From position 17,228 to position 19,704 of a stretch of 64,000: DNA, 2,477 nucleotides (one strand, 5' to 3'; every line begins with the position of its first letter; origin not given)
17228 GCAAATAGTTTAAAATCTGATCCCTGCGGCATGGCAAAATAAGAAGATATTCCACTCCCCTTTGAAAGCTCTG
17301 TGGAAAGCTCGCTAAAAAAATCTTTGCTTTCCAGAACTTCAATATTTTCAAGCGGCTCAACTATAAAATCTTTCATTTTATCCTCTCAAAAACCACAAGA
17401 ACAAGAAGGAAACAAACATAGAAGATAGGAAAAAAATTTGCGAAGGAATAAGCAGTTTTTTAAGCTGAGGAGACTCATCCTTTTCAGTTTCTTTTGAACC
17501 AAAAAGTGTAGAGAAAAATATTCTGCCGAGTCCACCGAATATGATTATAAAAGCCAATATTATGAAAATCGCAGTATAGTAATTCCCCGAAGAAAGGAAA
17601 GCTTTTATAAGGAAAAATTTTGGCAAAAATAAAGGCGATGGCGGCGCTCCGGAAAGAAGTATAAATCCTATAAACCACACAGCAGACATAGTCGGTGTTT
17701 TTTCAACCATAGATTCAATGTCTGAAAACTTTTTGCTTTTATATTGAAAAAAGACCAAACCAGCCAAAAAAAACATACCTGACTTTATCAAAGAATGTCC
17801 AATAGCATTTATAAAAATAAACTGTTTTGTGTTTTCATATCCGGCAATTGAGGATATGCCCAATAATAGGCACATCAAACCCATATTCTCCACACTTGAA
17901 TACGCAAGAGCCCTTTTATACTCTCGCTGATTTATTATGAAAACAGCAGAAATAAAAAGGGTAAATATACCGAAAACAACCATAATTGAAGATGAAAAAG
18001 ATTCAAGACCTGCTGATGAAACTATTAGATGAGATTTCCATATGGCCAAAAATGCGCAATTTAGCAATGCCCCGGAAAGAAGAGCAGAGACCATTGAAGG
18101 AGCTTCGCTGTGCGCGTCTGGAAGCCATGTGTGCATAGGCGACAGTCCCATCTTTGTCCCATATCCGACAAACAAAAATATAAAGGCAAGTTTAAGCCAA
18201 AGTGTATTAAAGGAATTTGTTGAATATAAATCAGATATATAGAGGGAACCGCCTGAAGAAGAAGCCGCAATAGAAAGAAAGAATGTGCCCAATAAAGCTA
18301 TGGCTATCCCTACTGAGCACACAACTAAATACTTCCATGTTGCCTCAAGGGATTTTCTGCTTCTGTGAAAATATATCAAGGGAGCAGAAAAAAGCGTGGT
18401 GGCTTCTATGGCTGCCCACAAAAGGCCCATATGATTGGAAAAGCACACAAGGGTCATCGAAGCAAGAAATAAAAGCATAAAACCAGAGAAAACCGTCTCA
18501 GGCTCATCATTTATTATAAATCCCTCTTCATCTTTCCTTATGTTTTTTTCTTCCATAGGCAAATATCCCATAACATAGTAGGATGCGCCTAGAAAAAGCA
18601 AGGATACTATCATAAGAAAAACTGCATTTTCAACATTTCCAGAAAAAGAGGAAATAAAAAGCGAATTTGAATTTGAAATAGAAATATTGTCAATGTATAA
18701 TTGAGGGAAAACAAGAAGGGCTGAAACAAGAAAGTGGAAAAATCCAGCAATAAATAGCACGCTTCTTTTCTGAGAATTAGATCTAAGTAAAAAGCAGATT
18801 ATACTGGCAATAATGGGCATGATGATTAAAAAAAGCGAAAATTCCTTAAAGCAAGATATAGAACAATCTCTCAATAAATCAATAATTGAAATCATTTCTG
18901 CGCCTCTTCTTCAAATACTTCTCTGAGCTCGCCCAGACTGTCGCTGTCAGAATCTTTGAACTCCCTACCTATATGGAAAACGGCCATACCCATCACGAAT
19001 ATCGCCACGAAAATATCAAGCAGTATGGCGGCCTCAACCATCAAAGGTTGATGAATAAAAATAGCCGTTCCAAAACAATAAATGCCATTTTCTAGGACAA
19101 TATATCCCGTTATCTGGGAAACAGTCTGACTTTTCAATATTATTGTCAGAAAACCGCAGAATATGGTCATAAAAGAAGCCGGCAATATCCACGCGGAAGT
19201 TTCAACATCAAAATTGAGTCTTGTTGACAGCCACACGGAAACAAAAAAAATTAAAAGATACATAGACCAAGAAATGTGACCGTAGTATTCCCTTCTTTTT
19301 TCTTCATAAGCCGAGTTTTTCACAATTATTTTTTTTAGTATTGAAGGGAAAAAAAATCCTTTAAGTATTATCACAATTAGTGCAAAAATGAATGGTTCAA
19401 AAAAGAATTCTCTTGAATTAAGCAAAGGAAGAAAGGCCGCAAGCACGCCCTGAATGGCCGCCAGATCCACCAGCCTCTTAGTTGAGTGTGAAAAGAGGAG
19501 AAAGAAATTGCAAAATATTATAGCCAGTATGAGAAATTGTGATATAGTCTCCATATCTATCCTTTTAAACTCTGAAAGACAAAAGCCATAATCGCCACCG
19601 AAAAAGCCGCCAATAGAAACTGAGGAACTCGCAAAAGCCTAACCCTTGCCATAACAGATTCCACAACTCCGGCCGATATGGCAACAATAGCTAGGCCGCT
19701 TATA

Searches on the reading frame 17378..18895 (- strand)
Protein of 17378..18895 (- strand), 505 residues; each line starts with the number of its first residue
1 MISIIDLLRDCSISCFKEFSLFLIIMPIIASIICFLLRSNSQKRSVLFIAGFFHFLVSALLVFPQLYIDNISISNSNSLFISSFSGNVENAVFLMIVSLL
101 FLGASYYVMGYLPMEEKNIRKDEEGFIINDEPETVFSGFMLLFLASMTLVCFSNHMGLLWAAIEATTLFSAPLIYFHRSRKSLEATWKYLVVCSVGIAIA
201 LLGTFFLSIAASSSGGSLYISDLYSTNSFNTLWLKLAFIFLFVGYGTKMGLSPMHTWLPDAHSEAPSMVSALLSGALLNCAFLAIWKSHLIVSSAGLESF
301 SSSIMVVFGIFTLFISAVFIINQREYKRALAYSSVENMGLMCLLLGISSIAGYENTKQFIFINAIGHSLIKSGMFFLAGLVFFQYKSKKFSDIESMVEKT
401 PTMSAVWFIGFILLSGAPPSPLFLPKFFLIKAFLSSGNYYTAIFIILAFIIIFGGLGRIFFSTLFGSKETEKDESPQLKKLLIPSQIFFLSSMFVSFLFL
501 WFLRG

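Call 3: search_protein_families(library=pfam, proteins=[window:17378-18895:-])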
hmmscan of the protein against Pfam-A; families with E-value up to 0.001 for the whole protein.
window:17378-18895:- (505 aa): 1 family
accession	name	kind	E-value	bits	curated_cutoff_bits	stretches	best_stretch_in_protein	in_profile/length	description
PF00361.26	Proton_antipo_M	-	8.1e-44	150.4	21.5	1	153-449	1-292/294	NADH:quinone oxidoreductase/Mrp antiporter, TM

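Call 4: search_protein_families(library=ncbifam, proteins=[window:17378-18895:-])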
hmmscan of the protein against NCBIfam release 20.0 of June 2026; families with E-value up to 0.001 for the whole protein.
window:17378-18895:- (505 aa): 69 families (the best 25 are shown)
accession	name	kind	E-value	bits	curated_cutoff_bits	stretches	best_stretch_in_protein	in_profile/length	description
NF005044.0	PRK06458.1-4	equivalog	2.2e-88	297.4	610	1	21-489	8-469/531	hydrogenase 4 subunit F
NF005045.0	PRK06458.1-5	equivalog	5.8e-75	253.1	543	1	22-494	6-466/484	hydrogenase 4 subunit F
NF005041.0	PRK06458.1-1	equivalog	9.4e-71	239.4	951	1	22-465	9-445/526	hydrogenase 4 subunit F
NF005043.0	PRK06458.1-3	equivalog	2.3e-64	218.2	533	1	23-476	12-447/483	hydrogenase 4 subunit F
NF006427.0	PRK08676.1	equivalog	1.1e-58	199.3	511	1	33-498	16-467/486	hydrogenase membrane subunit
NF005042.0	PRK06458.1-2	equivalog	6.2e-57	193.7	437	1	21-498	6-433/439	hydrogenase 4 subunit F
NF005086.0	PRK06521.1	equivalog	6.4e-47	160.4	667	1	21-452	9-438/669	hydrogenase 4 subunit B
NF006418.0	PRK08667.1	equivalog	5.1e-35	121.1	794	1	18-465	4-445/644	hydrogenase membrane subunit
TIGR01770.1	NDH_I_N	subfamily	1.5e-34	119.8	332.6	1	21-484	8-455/472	NADH-quinone oxidoreductase subunit NuoN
NF009305.0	PRK12662.1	equivalog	3.4e-34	118.5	700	1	20-448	6-421/492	putative monovalent cation/H+ antiporter subunit D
TIGR01972.1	NDH_I_M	subfamily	2.1e-33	115.7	263.8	1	22-457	3-421/486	NADH-quinone oxidoreductase subunit M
NF005097.0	PRK06525.1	equivalog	6.8e-32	110.8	430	1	19-473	4-448/480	hydrogenase 4 subunit D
NF006419.0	PRK08668.1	equivalog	1.9e-31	109.5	617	1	22-491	6-459/613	NADH dehydrogenase subunit M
NF006241.0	PRK08377.1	equivalog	3e-31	109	645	1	129-458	103-425/494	NADH dehydrogenase subunit N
NF006240.0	PRK08376.1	subfamily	1.5e-29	103.3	662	1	137-492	124-485/521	putative monovalent cation/H+ antiporter subunit D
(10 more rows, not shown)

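Call 40: search_solved_structures(query=window:17378-18895:-, max_evalue=1e-10, show_alignments=3)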
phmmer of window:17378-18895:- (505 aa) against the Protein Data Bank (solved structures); distinct sequences matched with E-value up to 1e-10: 36.
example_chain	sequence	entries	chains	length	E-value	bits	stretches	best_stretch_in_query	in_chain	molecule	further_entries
6cfw_H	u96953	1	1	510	1.5e-20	77.2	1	141-501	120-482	Monovalent cation/H+ antiporter subunit D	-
6u8y_H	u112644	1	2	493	9.8e-20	74.5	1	132-472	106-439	NADH dehydrogenase subunit N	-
6hum_D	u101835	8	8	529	4e-18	69.2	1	233-456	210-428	NAD(P)H-quinone oxidoreductase chain 4 1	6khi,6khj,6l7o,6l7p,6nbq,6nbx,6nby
8e9g_L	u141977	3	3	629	2.2e-17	66.8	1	125-476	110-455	NADH-quinone oxidoreductase, L subunit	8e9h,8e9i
7qru_A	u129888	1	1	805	2.7e-16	63.2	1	136-454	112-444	Na+/H+ antiporter subunit A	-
7wff_D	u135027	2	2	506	5.9e-16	62.1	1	136-455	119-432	NAD(P)H-quinone oxidoreductase chain 4, chloroplastic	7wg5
3rko_N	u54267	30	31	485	7.6e-16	61.7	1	139-450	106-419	NADH-QUINONE OXIDOREDUCTASE SUBUNIT N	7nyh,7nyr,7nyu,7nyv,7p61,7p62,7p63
7qru_D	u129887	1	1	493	7.8e-16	61.7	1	131-486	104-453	Na+/H+ antiporter subunit D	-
7z0s_C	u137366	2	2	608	9e-16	61.5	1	239-479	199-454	Formate hydrogenlyase subunit 3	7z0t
6u8y_X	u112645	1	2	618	1.6e-15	60.7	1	139-474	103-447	NADH dehydrogenase subunit M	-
7wff_B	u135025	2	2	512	4.5e-15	59.2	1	135-450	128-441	NAD(P)H-quinone oxidoreductase subunit 2, chloroplastic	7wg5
6hum_B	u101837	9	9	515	5.6e-15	58.9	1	148-451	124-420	NAD(P)H-quinone oxidoreductase subunit 2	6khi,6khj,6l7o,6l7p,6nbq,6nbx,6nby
6z16_A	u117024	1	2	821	6.9e-15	58.5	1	131-465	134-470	Multisubunit Na+/H+ antiporter, A subunit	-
6hum_F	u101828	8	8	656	1.3e-14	57.7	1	124-466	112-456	NADH dehydrogenase subunit 5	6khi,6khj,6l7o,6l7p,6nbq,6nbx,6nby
9grx_D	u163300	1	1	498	1.4e-14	57.6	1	139-454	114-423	NAD(P)H-quinone oxidoreductase chain 4, chloroplastic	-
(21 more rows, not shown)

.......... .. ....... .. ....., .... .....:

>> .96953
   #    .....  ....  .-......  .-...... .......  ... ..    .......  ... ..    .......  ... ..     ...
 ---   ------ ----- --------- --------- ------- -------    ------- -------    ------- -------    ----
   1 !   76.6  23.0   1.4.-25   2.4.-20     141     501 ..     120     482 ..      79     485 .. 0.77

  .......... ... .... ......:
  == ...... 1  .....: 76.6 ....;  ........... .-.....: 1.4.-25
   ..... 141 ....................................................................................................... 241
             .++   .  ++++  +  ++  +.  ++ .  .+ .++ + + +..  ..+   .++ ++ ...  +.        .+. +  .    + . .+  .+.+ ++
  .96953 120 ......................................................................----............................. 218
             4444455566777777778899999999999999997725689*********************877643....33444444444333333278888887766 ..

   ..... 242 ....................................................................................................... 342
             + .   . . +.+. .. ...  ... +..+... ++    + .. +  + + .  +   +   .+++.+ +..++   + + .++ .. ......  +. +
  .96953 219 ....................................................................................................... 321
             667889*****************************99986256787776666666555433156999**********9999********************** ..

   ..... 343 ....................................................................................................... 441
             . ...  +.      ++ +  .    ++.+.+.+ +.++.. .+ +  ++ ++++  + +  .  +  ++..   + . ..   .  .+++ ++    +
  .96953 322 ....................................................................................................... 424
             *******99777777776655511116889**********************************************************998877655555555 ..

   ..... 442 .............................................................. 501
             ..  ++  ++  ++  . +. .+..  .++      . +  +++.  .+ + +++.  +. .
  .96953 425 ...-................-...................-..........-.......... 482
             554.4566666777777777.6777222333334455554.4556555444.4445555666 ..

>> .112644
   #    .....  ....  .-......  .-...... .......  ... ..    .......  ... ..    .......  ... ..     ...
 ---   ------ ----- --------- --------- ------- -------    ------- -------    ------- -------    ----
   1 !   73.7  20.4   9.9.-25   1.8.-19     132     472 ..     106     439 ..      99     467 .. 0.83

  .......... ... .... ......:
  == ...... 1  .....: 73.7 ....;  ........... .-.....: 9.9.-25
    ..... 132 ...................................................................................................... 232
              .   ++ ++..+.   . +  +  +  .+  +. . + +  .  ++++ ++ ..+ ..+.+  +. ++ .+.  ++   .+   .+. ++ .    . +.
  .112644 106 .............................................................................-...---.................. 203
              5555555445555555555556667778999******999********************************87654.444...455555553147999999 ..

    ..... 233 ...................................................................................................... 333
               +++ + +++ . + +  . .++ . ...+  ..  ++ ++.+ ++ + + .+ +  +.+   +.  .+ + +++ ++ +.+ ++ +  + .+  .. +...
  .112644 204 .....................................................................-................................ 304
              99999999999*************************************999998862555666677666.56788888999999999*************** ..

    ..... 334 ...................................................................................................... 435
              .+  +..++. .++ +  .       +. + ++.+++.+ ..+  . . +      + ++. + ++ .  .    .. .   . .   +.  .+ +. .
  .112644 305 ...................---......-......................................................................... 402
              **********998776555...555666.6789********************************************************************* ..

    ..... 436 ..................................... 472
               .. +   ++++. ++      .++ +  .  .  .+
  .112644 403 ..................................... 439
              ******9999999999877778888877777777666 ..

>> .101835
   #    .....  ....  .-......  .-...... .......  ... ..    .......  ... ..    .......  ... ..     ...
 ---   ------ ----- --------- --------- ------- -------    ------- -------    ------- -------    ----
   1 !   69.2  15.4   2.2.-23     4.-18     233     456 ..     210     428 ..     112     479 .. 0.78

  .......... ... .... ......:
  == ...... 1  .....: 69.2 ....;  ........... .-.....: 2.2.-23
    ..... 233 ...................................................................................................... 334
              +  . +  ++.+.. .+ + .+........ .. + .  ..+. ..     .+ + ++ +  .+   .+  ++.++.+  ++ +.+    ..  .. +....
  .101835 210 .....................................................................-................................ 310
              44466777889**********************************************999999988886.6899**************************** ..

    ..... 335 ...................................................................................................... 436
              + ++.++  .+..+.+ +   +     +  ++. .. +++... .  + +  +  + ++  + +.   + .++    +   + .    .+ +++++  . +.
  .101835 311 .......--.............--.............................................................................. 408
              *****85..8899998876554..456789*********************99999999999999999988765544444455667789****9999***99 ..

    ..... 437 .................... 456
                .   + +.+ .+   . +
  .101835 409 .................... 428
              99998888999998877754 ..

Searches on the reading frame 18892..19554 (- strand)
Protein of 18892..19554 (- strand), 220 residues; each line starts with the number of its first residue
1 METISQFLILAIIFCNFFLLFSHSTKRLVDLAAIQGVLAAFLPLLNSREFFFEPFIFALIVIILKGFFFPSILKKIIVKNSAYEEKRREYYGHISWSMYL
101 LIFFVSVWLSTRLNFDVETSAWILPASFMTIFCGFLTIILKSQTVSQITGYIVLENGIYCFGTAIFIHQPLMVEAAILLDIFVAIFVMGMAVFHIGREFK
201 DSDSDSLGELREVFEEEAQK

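Call 3: search_protein_families(library=pfam, proteins=[window:18892-19554:-])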
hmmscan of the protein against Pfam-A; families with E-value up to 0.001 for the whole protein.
window:18892-19554:- (220 aa): 0 families

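Call 4: search_protein_families(library=ncbifam, proteins=[window:18892-19554:-])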
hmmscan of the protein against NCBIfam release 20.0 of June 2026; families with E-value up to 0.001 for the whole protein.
window:18892-19554:- (220 aa): 1 family
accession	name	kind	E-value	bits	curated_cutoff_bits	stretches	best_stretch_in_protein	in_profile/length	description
NF008556.0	PRK11492.1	equivalog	7.8e-12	45.5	136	1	6-211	8-215/216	hydrogenase 4 membrane subunit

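Call 58: search_protein_families(library=pfam, proteins=[window:18892-19554:-], max_evalue=0.01)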
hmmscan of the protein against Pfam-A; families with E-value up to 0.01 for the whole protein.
window:18892-19554:- (220 aa): 1 family
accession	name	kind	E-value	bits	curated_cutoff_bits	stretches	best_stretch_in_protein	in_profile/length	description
PF00420.29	Oxidored_q2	-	0.0054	16.9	26.1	1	126-210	5-90/95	NADH-ubiquinone/plastoquinone oxidoreductase chain 4L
